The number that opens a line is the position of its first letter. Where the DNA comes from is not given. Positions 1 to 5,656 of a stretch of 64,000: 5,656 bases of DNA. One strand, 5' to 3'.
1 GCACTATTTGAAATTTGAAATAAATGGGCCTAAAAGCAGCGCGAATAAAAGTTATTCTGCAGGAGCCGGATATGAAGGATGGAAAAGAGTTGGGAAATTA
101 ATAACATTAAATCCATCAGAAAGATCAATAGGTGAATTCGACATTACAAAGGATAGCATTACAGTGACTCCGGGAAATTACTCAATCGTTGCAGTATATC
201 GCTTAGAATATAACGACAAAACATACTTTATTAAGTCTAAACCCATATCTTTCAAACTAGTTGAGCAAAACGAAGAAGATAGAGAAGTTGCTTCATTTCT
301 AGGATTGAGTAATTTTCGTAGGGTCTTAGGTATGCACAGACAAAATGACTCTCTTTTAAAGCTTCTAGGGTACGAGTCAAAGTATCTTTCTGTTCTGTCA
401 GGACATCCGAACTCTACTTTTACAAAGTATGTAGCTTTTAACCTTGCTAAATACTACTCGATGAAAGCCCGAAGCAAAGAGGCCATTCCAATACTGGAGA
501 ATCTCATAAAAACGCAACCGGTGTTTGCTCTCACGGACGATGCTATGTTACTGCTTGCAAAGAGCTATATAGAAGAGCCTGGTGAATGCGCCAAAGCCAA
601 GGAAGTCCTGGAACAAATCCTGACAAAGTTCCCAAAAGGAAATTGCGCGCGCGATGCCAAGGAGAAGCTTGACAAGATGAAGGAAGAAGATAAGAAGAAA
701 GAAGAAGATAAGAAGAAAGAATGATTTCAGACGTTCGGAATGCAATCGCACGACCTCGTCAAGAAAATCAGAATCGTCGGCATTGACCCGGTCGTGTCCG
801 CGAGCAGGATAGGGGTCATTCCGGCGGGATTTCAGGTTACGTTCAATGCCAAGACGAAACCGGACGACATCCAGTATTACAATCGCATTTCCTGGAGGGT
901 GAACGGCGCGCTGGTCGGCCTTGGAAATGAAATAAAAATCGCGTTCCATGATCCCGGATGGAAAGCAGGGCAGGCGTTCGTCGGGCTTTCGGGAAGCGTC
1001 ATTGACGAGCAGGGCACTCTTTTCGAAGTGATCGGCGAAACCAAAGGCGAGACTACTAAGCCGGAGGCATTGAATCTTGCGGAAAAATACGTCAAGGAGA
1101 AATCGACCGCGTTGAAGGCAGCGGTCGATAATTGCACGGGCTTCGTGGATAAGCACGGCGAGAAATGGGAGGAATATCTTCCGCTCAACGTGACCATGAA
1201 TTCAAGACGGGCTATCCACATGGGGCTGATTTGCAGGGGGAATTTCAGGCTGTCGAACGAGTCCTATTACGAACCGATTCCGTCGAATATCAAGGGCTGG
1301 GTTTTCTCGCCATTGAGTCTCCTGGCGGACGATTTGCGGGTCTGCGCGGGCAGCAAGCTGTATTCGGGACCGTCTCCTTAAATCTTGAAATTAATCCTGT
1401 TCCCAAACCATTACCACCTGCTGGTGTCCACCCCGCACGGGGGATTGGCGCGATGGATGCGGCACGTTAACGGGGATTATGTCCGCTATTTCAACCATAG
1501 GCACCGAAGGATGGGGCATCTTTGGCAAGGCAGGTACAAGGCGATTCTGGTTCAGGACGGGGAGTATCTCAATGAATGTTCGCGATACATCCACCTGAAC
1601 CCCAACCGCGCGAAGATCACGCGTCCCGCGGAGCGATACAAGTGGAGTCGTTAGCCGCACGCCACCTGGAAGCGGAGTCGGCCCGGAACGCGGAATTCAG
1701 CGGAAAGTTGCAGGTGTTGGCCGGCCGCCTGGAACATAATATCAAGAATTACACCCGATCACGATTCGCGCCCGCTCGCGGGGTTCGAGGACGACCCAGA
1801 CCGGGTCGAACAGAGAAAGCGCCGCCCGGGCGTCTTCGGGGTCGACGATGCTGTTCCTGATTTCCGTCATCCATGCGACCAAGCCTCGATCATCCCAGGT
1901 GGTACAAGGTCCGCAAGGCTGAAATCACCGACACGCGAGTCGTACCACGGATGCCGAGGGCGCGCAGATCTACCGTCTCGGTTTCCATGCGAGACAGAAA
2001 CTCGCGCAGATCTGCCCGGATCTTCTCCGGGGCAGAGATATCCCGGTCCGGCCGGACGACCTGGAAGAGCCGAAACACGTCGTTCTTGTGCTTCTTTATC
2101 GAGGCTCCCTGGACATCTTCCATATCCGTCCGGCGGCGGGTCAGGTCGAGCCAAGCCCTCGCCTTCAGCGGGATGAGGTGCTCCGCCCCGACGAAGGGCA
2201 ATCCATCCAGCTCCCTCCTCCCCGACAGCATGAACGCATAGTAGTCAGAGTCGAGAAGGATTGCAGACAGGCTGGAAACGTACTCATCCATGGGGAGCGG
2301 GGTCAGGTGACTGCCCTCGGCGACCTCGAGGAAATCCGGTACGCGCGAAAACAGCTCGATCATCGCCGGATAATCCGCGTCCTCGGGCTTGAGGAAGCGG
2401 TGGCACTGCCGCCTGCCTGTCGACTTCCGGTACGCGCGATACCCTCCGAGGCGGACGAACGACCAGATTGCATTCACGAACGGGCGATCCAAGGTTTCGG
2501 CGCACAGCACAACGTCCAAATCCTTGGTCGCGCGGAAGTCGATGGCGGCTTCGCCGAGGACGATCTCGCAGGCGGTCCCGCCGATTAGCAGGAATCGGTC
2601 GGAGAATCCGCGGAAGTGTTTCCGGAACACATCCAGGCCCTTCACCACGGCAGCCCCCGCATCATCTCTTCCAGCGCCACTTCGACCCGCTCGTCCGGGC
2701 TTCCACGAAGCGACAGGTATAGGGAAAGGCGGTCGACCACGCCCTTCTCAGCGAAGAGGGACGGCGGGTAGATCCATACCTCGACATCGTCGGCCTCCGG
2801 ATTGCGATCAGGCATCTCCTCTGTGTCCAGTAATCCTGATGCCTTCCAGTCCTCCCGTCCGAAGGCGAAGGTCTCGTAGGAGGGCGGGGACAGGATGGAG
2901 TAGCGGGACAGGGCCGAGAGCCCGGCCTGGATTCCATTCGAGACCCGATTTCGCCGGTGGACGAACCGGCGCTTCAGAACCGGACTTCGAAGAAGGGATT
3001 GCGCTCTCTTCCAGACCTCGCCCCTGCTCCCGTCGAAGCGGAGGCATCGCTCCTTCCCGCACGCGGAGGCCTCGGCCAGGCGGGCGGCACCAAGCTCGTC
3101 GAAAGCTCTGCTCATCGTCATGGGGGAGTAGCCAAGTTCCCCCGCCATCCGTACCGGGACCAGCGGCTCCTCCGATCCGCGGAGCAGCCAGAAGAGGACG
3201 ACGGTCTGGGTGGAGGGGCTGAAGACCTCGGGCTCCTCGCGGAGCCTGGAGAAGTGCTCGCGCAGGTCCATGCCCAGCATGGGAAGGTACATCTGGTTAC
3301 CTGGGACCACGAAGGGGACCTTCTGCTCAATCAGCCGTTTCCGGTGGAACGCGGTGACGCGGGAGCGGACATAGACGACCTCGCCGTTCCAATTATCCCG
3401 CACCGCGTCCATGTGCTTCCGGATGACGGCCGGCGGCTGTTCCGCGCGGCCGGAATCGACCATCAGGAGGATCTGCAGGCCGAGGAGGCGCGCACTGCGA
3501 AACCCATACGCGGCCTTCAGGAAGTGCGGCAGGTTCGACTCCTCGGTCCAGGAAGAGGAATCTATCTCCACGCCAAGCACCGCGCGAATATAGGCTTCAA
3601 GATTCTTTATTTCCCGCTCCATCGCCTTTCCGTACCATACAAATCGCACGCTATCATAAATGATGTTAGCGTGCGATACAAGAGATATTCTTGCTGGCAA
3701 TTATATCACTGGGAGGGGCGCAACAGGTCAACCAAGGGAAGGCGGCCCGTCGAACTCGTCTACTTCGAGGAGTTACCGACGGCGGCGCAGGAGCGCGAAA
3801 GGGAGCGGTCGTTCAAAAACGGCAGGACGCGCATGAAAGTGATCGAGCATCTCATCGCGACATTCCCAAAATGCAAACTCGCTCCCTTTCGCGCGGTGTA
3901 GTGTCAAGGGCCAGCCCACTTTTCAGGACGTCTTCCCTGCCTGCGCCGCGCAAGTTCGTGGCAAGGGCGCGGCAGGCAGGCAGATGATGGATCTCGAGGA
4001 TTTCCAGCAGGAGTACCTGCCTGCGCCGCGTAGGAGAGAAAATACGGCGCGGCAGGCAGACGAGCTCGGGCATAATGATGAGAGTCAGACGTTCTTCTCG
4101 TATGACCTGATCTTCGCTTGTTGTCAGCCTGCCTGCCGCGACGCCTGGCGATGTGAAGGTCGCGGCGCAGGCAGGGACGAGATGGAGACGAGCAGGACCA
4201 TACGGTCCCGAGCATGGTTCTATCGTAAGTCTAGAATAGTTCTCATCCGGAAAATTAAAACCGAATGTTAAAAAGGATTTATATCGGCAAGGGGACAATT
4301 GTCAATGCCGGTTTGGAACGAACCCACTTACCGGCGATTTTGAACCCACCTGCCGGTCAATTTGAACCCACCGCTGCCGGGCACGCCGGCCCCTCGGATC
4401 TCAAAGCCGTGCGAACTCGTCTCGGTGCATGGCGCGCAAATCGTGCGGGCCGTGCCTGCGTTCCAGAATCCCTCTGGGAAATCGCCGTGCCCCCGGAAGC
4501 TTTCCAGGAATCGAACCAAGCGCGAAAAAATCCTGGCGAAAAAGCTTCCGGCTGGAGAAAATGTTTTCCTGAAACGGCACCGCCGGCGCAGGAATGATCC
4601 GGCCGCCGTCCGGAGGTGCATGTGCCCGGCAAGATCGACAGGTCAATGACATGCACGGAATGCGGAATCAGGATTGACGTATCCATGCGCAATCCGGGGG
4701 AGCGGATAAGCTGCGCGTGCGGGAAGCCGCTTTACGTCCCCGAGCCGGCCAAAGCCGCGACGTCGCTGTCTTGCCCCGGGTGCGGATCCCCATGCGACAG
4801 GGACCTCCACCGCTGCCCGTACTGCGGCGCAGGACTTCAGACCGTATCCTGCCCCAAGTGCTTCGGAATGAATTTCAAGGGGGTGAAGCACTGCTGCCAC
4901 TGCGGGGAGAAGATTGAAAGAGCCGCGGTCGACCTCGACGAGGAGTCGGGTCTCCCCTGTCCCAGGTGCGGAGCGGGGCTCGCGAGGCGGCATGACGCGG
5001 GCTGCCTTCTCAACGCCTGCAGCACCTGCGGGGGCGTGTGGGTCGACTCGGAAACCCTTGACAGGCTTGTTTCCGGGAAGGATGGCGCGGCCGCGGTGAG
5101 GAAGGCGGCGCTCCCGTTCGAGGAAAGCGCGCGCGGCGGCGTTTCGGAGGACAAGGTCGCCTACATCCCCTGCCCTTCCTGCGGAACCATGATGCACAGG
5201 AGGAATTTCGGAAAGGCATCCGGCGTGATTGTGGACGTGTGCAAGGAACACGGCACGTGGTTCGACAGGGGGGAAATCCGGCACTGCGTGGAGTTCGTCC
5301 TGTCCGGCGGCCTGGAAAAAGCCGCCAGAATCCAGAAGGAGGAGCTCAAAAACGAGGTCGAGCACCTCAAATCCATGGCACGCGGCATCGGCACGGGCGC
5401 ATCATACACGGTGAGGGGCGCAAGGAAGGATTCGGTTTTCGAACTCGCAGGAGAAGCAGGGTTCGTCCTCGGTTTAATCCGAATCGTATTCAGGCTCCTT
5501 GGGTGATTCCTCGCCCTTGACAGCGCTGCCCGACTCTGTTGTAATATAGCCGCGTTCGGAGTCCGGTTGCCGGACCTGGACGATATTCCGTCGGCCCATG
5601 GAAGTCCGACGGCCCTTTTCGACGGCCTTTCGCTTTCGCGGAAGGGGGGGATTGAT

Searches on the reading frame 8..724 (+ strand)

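Call 98: search_protein_families(library=pfam, proteins=[window:8-724:+], max_evalue=0.001)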
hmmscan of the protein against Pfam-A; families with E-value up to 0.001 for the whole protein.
window:8-724:+ (238 aa): 2 families
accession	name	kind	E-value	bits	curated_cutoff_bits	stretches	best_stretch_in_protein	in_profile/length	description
PF13174.12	TPR_6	-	6.4e-08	33.2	26.3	1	178-210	1-32/33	Tetratricopeptide repeat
PF13525.12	YfiO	-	0.00096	19.4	25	0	130-226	32-138/203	Outer membrane lipoprotein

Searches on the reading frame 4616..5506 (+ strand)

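Call 98: search_protein_families(library=pfam, proteins=[window:4616-5506:+], max_evalue=0.001)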
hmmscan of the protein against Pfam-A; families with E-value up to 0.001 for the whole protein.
window:4616-5506:+ (296 aa): 3 families
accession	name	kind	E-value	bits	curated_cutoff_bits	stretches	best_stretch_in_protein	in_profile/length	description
PF13453.11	Zn_ribbon_TFIIB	-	2.9e-12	46.2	22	2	115-153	2-40/41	Transcription factor zinc-finger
PF12773.13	DZR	-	5e-07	30.2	27.3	0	13-71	15-45/45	Double zinc ribbon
PF13248.11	Zn_ribbon_3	-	7.7e-05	22.5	27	0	52-74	4-26/26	zinc-ribbon domain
